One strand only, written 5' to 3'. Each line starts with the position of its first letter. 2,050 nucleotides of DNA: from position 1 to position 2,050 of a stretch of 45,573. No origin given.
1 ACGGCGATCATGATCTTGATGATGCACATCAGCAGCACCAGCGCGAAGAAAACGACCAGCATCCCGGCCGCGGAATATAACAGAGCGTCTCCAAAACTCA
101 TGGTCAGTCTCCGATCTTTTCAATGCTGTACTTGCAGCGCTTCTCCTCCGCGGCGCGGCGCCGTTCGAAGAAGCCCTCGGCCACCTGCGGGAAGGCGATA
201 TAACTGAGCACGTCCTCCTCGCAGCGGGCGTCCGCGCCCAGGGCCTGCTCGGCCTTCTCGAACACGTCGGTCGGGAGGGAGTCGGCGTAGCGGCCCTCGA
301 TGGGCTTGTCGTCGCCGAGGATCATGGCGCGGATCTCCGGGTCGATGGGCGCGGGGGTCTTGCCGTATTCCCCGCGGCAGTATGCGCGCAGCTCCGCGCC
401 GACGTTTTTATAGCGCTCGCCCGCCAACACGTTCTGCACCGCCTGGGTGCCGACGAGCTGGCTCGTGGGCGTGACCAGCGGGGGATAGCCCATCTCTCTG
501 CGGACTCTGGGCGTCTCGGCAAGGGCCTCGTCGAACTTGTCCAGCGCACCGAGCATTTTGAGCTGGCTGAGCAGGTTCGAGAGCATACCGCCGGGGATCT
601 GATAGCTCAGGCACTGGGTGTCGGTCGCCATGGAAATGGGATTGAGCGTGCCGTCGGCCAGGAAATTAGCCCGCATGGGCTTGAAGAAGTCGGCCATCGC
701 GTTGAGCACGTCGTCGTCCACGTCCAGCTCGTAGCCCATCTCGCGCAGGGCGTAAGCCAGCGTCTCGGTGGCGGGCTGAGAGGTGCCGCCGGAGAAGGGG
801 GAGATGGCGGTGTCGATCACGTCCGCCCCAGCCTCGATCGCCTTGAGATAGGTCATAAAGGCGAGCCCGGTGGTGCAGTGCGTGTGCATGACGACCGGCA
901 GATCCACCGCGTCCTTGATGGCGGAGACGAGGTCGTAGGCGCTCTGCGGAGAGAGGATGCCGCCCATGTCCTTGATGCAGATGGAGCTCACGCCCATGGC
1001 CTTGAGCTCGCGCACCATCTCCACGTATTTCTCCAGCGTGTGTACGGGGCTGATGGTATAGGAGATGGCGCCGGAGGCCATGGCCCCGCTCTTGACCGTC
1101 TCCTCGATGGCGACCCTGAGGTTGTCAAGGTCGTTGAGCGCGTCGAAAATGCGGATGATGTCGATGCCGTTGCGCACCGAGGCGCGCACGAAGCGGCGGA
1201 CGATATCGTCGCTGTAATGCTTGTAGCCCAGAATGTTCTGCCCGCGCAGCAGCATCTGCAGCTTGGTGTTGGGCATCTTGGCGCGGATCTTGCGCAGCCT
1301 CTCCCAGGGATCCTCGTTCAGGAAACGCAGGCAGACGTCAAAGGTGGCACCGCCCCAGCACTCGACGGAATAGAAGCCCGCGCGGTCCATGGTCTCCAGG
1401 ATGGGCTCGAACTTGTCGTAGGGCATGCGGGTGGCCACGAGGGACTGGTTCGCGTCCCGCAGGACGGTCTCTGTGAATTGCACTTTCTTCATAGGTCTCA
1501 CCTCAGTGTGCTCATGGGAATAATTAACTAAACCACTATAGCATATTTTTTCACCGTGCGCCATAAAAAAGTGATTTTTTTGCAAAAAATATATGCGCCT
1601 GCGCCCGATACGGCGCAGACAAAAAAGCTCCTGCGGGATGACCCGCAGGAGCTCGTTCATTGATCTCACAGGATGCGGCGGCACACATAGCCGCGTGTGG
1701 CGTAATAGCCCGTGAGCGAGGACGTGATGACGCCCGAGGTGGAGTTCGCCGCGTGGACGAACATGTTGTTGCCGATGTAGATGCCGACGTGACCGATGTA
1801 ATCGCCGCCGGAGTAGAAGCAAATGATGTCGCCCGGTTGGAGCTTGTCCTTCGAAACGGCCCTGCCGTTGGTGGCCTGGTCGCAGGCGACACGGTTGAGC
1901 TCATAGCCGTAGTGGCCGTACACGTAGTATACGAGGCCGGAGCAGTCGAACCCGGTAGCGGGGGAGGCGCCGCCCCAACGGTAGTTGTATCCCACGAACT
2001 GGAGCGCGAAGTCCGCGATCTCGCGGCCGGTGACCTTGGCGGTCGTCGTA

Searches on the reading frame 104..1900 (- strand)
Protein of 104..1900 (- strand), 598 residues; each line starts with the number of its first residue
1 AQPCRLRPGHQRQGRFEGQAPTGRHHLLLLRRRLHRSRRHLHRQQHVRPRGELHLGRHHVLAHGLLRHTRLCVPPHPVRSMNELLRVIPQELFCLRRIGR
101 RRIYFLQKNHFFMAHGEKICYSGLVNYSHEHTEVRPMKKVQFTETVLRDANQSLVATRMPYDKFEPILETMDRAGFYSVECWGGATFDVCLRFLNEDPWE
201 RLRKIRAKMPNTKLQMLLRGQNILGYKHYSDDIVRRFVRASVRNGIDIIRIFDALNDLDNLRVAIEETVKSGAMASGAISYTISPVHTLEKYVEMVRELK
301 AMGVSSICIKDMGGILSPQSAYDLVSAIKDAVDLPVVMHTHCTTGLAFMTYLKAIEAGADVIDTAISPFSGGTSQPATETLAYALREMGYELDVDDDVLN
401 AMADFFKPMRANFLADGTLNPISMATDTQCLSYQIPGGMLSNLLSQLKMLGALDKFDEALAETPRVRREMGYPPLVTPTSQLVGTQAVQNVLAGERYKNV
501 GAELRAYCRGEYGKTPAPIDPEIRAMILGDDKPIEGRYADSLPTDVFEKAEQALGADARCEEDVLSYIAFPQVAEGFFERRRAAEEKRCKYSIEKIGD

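Call 66: search_protein_families(library=pfam, proteins=[window:104-1900:-], max_evalue=0.00001)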
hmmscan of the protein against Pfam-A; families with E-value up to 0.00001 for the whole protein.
window:104-1900:- (598 aa): 2 families
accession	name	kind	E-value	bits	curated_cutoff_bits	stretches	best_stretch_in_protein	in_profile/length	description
PF02436.23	PYC_OADA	-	3.9e-49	167.6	27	1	432-585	3-168/201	Conserved carboxylase domain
PF00682.25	HMGL-like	-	2e-18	67.2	29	1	139-400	1-254/260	HMGL-like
